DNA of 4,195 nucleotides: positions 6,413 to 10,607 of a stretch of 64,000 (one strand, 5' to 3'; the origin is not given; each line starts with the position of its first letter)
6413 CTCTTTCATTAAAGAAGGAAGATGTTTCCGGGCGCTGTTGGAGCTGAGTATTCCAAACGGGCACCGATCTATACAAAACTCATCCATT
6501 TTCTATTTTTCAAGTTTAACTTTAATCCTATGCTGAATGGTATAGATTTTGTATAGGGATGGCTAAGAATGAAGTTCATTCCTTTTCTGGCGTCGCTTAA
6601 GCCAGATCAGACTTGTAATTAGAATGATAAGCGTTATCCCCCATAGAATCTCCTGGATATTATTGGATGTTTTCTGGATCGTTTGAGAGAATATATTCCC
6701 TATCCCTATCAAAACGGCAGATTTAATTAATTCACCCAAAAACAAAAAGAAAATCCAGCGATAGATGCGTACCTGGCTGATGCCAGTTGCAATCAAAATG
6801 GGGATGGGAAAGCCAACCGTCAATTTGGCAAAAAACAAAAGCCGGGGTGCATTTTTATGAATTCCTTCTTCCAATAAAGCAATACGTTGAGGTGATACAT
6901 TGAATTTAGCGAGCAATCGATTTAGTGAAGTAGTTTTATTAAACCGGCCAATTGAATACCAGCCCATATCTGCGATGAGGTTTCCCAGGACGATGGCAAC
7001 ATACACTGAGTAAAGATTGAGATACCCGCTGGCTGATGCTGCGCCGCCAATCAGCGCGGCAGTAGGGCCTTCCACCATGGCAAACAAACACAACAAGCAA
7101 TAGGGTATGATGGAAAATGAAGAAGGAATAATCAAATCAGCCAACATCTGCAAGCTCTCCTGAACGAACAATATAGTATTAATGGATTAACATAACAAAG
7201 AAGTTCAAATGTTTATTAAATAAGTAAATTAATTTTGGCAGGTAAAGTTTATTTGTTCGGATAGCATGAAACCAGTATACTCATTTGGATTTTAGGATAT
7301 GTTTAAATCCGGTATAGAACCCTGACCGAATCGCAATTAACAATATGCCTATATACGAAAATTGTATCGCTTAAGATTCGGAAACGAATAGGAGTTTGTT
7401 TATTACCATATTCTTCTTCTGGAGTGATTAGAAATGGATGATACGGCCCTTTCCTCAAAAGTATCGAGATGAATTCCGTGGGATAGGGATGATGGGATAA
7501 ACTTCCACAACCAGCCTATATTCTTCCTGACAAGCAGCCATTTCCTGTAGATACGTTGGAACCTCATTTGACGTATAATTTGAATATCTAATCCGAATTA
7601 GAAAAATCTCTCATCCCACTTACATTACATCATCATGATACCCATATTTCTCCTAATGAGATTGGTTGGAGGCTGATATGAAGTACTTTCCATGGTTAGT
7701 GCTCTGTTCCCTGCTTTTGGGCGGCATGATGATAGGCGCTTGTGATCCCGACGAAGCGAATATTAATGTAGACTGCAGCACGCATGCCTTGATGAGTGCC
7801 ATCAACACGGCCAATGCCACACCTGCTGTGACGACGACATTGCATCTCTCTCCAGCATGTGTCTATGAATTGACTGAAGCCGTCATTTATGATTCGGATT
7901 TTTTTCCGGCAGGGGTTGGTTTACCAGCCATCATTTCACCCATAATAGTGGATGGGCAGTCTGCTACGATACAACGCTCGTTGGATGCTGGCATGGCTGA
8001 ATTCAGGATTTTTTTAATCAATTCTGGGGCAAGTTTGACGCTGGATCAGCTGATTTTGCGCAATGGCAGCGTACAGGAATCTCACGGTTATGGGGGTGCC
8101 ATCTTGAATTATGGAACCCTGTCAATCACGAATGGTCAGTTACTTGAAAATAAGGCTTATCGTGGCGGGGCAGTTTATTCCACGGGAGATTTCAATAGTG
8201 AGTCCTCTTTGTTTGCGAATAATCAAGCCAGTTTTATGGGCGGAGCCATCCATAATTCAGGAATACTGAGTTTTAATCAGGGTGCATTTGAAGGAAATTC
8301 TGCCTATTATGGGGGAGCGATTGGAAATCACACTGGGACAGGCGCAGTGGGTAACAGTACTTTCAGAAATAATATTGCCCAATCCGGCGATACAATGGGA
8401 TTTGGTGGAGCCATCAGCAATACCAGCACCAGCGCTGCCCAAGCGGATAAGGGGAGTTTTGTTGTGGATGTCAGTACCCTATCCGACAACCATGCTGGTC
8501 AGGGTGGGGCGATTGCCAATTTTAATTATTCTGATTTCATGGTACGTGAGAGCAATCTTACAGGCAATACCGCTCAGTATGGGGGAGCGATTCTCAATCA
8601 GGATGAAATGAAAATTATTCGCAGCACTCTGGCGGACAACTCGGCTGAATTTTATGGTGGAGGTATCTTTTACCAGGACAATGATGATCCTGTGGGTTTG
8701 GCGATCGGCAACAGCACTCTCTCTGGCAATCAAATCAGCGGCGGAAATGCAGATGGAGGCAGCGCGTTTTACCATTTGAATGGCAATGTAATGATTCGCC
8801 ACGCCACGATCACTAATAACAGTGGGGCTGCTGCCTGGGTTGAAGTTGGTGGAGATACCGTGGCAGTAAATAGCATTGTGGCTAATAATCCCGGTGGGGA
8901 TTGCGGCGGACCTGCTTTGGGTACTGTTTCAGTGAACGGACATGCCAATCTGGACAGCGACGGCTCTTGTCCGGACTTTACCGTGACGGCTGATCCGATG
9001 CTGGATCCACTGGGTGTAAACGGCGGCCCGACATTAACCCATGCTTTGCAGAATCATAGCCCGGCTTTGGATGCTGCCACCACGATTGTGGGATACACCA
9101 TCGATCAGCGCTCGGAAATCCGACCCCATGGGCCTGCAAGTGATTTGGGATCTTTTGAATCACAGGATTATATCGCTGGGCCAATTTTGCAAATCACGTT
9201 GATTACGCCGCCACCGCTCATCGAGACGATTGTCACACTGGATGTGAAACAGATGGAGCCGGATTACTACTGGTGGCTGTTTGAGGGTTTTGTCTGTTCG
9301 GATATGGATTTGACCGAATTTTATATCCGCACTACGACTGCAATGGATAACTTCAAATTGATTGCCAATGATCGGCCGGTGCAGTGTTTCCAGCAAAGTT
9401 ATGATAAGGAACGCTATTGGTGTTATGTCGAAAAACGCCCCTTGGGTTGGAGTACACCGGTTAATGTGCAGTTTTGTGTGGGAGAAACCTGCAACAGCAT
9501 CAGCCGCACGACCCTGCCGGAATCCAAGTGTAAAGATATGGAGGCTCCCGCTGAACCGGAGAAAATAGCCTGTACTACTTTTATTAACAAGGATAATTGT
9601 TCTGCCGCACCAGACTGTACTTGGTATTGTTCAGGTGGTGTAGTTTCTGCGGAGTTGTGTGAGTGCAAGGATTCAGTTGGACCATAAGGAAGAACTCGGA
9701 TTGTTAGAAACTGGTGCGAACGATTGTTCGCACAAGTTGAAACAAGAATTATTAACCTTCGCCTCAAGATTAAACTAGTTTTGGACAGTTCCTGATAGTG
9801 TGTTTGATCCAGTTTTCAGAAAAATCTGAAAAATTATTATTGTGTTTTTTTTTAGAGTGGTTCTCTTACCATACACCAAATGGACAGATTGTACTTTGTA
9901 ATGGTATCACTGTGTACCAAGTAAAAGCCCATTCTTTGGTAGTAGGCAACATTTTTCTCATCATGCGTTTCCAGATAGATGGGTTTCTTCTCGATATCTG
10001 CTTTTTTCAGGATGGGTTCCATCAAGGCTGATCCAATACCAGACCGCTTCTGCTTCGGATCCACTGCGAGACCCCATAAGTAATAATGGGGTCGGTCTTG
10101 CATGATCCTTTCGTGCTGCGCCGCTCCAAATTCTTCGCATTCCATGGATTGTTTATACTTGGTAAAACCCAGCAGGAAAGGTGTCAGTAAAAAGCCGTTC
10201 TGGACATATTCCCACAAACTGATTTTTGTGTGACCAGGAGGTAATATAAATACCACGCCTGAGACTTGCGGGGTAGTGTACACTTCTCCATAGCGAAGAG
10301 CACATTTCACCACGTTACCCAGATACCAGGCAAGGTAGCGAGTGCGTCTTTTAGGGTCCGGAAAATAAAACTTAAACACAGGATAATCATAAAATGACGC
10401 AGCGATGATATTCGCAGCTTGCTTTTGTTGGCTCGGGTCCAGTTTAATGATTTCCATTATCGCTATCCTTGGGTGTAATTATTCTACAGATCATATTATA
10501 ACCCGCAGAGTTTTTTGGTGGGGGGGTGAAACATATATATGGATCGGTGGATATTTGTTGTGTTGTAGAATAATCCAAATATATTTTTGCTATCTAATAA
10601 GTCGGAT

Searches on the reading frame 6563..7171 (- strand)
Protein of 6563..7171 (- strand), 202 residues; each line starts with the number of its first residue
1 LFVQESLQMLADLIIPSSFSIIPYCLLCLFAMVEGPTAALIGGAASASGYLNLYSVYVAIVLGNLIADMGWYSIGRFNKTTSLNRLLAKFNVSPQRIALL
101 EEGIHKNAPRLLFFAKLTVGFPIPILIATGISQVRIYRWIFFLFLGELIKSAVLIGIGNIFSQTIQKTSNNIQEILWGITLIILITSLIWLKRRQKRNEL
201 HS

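Call 44: search_protein_families(library=pfam, proteins=[window:6563-7171:-], max_evalue=0.0001)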
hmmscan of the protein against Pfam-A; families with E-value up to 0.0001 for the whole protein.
window:6563-7171:- (202 aa): 1 family
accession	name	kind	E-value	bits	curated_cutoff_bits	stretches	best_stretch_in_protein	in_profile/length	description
PF09335.16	VTT_dom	-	7.6e-08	33.3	33.9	1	47-159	9-122/123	VTT domain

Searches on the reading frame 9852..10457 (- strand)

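Call 44: search_protein_families(library=pfam, proteins=[window:9852-10457:-], max_evalue=0.0001)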
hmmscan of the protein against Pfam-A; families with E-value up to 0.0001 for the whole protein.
window:9852-10457:- (201 aa): 3 families
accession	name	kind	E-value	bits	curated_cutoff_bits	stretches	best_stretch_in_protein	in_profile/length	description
PF00583.31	Acetyltransf_1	-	5.2e-10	40.1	20.7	1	117-178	55-116/116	Acetyltransferase (GNAT) family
PF13508.13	Acetyltransf_7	-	1e-08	35.9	27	1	122-178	28-82/84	Acetyltransferase (GNAT) domain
PF13673.13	Acetyltransf_10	-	2.6e-06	27.9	23.6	1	121-186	50-114/128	Acetyltransferase (GNAT) domain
